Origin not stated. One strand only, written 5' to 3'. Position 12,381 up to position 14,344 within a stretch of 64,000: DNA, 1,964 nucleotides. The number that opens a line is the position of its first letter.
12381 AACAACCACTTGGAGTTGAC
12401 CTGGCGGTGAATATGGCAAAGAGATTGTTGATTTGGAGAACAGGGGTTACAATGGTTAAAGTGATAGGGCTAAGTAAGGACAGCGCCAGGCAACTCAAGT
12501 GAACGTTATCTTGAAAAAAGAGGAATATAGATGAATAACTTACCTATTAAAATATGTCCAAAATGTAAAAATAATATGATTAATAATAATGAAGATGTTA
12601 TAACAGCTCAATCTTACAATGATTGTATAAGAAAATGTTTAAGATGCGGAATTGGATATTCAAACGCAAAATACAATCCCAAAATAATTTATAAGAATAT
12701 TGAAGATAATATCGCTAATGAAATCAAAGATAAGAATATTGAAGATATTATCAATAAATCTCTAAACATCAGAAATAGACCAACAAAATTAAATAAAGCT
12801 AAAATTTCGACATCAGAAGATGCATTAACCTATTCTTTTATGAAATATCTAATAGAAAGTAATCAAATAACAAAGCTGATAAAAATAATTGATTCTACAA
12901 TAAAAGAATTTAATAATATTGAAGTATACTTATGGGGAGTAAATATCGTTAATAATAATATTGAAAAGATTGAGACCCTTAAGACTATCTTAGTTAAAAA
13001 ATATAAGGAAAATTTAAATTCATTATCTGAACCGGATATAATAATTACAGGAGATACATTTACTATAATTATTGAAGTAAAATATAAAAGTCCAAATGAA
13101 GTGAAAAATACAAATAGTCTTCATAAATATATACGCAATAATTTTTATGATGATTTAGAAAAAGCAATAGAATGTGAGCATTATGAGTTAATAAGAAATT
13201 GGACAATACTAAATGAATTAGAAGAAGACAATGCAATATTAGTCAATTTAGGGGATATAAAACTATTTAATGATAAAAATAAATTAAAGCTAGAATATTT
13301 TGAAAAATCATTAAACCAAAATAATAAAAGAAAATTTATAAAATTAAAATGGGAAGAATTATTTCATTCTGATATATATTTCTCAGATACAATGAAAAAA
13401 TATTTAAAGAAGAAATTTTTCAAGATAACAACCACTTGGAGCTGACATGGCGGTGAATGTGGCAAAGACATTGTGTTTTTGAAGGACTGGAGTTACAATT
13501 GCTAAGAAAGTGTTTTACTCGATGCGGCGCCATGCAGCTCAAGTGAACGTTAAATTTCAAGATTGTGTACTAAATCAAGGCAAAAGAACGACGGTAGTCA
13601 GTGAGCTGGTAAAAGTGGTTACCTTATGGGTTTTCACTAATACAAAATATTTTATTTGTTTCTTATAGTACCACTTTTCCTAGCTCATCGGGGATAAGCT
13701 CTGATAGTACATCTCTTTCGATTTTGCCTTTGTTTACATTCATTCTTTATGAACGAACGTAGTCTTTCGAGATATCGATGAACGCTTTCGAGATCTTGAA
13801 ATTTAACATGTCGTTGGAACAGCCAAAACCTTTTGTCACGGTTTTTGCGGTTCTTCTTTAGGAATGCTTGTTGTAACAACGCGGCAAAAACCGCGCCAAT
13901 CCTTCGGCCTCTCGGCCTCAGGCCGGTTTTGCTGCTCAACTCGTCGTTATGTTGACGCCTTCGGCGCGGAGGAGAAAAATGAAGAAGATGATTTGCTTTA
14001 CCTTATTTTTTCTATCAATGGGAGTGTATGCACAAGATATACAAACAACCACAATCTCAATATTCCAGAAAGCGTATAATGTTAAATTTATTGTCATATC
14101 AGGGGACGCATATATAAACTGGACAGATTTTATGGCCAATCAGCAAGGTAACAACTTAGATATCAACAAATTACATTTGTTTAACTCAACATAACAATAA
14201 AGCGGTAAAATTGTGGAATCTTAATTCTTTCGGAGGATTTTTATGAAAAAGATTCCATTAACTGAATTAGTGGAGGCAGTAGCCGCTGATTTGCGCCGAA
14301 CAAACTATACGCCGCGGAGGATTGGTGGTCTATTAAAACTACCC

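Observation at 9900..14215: Complete 'reverse' integron: intI co-oriented with attI and four cassettes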

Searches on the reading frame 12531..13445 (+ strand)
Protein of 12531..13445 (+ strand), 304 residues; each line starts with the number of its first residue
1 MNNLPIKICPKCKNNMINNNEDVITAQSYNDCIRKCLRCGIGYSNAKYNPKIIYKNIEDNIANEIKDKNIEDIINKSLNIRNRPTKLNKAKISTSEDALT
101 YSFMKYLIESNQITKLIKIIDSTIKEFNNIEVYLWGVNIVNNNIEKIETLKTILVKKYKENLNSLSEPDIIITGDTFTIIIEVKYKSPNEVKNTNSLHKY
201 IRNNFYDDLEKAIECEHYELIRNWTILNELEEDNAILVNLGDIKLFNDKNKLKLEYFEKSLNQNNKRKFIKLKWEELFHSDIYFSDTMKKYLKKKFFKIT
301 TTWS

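Call 3: search_protein_families(library=pfam, proteins=[window:12531-13445:+], max_evalue=0.01)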
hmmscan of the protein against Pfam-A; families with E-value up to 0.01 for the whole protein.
window:12531-13445:+ (304 aa): 0 families

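Call 4: search_protein_families(library=ncbifam, proteins=[window:12531-13445:+], max_evalue=0.01)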
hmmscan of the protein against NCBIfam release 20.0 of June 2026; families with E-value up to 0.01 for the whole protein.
window:12531-13445:+ (304 aa): 0 families

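Call 15: search_protein_families(library=padloc, proteins=[window:12531-13445:+], max_evalue=0.1)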
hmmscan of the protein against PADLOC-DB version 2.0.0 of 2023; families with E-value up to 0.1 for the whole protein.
window:12531-13445:+ (304 aa): 2 families
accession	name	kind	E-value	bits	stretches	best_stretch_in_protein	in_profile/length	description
PDLC04459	PDC-M15A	-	0.00075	17.3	1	95-185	30-107/231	-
PDLC01251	Cas2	-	0.02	13.2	1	83-145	14-74/84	"CAS-I,CAS-II,CAS-III,CAS-IV,CAS-V,CAS-VI; acquisition_2"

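Call 55: search_protein_families(library=phrogs, proteins=[window:12531-13445:+], max_evalue=0.01)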
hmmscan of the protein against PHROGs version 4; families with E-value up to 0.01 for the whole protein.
window:12531-13445:+ (304 aa): 0 families

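Call 59: predict_structure(protein=window:12531-13442:+)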
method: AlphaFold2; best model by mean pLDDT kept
length: 304 residues; sequences in the alignment: 1
mean_pLDDT: 40.8   pTM: 0.33
mean pLDDT of the five models: 40.8, 37.9, 32.8, 31.8, 30.5
residues with pLDDT >= 90: 0; 70-90: 0; 50-70: 55; < 50: 249
segments of 3 or more residues with pLDDT < 50: 1-103, 130-147, 164-184, 187-195, 208-304
pLDDT, mean of each block of 10 residues (from residue 1): 36 42 40 45 37 36 38 31 25 34 49 56 57 42 46 56 48 41 49 51 52 39 32 33 36 35 33 34 38 36 30
secondary structure, 60 per line:
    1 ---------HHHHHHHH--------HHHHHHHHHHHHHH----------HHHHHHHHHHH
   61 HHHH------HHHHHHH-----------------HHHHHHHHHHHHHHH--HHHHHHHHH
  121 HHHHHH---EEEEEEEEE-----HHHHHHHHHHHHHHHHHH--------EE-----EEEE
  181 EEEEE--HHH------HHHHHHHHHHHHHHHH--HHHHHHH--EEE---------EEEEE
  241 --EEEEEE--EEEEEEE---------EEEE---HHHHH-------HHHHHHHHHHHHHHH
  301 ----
elements in order: H10-17 H26-39 H50-64 H71-77 H95-109 H112-126 E130-138 H144-161 E177-185 H197-212 H215-221 E224-226 E236-240 E243-248 E251-257 E267-270 H274-278 H286-300

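Call 60: search_protein_representatives(protein=window:12531-13445:+)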
Query: 304 residues. Proteins with E-value up to 0.001 (for the whole library): 335; up to 1e-10: 209; up to 1e-30: 32. The best 150 are listed.
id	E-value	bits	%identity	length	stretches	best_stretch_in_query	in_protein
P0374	6.3e-181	616.4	100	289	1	16-304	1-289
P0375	2.0e-67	243.9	43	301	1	1-295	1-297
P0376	2.7e-51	190.9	43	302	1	4-295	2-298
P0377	2.5e-46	174.7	39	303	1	9-295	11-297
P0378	1.1e-44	169.2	36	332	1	9-295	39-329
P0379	3.4e-43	164.4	42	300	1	8-278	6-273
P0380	3.4e-43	164.3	36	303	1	1-296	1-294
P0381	4.2e-43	164.1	39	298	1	4-296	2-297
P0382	3.7e-42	161.0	42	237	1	72-295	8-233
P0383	6.6e-42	160.1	41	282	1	25-278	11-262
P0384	7.7e-42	159.9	41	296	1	9-285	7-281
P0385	7.7e-42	159.9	41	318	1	15-279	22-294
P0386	2.3e-39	151.8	38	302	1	9-291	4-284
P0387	2.2e-38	148.6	35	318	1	2-271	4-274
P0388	3.8e-38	147.8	41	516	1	9-279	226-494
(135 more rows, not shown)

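Call 62: search_solved_structures(query=A3, max_evalue=1)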
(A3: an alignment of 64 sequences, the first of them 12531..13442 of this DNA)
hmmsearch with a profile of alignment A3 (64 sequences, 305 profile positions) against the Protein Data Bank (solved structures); distinct sequences matched with E-value up to 1: 5.
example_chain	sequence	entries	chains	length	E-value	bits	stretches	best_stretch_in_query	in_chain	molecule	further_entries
6een_A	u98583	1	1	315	0.0004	22.7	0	98-174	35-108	Designer Pentatricopeptide Protein dPPR10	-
6een_B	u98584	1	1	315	0.0091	18.2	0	98-173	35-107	Designer Pentatricopeptide Protein dPPR10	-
2i13_A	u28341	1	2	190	0.017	17.3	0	6-50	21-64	Aart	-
1mey_C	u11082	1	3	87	0.026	16.7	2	5-50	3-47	CONSENSUS ZINC FINGER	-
4ozs_A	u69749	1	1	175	0.54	12.4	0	98-173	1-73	Alpha solenoid protein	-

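Call 64: search_protein_families(library=pfam, alignment_id=A3, max_evalue=0.01)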
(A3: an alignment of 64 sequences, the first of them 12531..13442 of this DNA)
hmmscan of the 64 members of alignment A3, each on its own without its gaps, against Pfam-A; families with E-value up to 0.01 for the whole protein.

A. member 1, window:12531-13442:+ (304 aa): 0 families

B. families by the number of members that match (of 64 scanned): 9 families
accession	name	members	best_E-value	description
PF22558.3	REase-ARP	33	3.1e-09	Restriction Endonuclease associating with ARP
PF20796.3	PDDEXK_13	7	3.5e-07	PD-(D/E)XK nuclease superfamily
PF02021.23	UPF0102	5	0.00016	Uncharacterised protein family UPF0102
PF08378.17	NERD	5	0.0024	Nuclease-related domain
PF02591.20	Zn_ribbon_9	1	0.0045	C4-type zinc ribbon domain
PF25214.1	HVO_B0008_N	1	0.0046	HVO_B0008 N-terminal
PF03008.20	DUF234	1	0.0072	Archaea bacterial proteins of unknown function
PF04606.18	Ogr_Delta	1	0.0075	Ogr/Delta-like zinc finger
PF12807.12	eIF3_p135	1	0.0077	Translation initiation factor eIF3 subunit 135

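Call 69: predict_structure(alignment_id=A3)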
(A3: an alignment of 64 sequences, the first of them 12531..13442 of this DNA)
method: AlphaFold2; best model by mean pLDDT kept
length: 304 residues; sequences in the alignment: 64
mean_pLDDT: 94.9   pTM: 0.92
mean pLDDT of the five models: 94.9, 94.6, 94.5, 94.4, 94.1
residues with pLDDT >= 90: 282; 70-90: 13; 50-70: 3; < 50: 6
segments of 3 or more residues with pLDDT < 50: 299-304
pLDDT, mean of each block of 10 residues (from residue 1): 88 93 95 97 96 97 94 98 98 97 98 98 95 98 95 98 98 97 96 93 97 97 97 94 97 98 97 97 97 78 45
secondary structure, 60 per line:
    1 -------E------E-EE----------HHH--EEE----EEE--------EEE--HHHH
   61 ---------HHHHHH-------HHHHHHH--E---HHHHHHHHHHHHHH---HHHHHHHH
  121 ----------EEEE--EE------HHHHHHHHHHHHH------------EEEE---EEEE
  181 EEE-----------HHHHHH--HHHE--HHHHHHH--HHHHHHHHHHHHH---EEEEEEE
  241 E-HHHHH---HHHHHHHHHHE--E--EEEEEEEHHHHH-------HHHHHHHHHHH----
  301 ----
elements in order: E34-36 E41-43 E52-54 H57-60 H70-75 H83-89 H96-109 H113-120 E131-134 H145-157 E170-173 E177-183 H195-200 H209-215 H218-230 E234-241 H243-247 H251-260 E267-273 H274-278 H286-296

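Call 74: fold_search(model_id=the predicted structure, library=pdb)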
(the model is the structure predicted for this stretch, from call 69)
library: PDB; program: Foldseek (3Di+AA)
matches with E <= 10: 358; with E <= 0.001: 0
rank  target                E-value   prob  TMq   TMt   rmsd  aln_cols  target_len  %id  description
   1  8q44_A                4.6e-02  0.13  0.18  0.14  19.5       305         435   15  Crystal structure of cA4-bound Can2 (E364R) in complex with oligo-T DNA (released 2023-11-22)
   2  2ewf                  8.8e-02  0.16  0.19  0.12  16.0       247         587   14  Crystal structure of the site-specific DNA nickase N.BspD6I (released 2006-11-21)
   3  5lhc_A                1.2e-01  0.14  0.19  0.12  16.1       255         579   13  The structure of D456A mutant of Nt.BspD6I nicking endonuclease at 0.24 nm resolution . (released 2017-08-16)
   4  8gh6_A                1.4e-01  0.09  0.09  0.04  13.2       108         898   18  Bombyx mori R2 retrotransposon initiating target-primed reverse transcription (released 2023-04-05)
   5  8ibz_C                1.8e-01  0.16  0.08  0.03  12.9        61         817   16  Structure of R2 with 5'ORF and 3'UTR (released 2023-09-20)
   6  1wtd_B                1.8e-01  0.15  0.24  0.26  13.5       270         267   12  Crystal structure of type II restrcition endonuclease, EcoO109I DNA-free form (released 2004-12-14)
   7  9nl2_A                2.2e-01  0.05  0.12  0.04  18.3       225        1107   12  Structure of R2 retrotransposon protein from Platysternon megacephalum initiating target-primed reverse transcription (released 2025-06-18)
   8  8z4i_A                3.2e-01  0.10  0.14  0.12  12.7       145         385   12  crystal structure of Cdn1 in complex with cA3 (released 2026-02-04)
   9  6bzf_H                3.4e-01  0.15  0.18  0.25  12.2       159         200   16  Structure of S. cerevisiae Zip2:Spo16 complex, C2 form (released 2018-02-14)
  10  8iby_C                3.6e-01  0.14  0.07  0.03  11.6        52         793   17  Structure of R2 with 5'ORF (released 2023-09-20)
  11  9dou_A                3.6e-01  0.08  0.13  0.06  13.0       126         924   16  Taeniopygia guttata R2 retrotransposon (R2Tg) initiating target-primed reverse transcription (released 2025-05-21)
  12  8sux_C                3.8e-01  0.05  0.14  0.12  19.0       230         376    7  Structure of E. coli PtuA hexamer (released 2024-01-10)
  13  2gii_B                4.0e-01  0.08  0.13  0.16   9.3       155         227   14  Q138F HincII bound to cognate DNA GTTAAC (released 2006-07-18)
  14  6bzg_B                4.5e-01  0.15  0.18  0.26  11.3       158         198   15  Structure of S. cerevisiae Zip2:Spo16 complex, P212121 form (released 2018-02-14)
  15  2aud                  4.5e-01  0.07  0.12  0.14   8.7       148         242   16  Unliganded HincII (released 2005-10-04)
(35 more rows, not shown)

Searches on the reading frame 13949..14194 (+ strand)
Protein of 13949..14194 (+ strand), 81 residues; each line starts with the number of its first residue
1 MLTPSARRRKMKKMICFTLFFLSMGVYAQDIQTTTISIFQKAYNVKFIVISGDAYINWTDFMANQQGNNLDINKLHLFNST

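Call 3: search_protein_families(library=pfam, proteins=[window:13949-14194:+], max_evalue=0.01)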
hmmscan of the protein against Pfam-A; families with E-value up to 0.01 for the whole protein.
window:13949-14194:+ (81 aa): 0 families

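Call 4: search_protein_families(library=ncbifam, proteins=[window:13949-14194:+], max_evalue=0.01)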
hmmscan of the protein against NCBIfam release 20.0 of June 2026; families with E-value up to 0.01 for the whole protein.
window:13949-14194:+ (81 aa): 0 families

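Call 15: search_protein_families(library=padloc, proteins=[window:13949-14194:+], max_evalue=0.1)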
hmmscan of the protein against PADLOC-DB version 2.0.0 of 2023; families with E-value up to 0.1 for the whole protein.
window:13949-14194:+ (81 aa): 0 families

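Call 55: search_protein_families(library=phrogs, proteins=[window:13949-14194:+], max_evalue=0.01)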
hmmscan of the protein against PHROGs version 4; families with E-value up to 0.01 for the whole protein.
window:13949-14194:+ (81 aa): 0 families
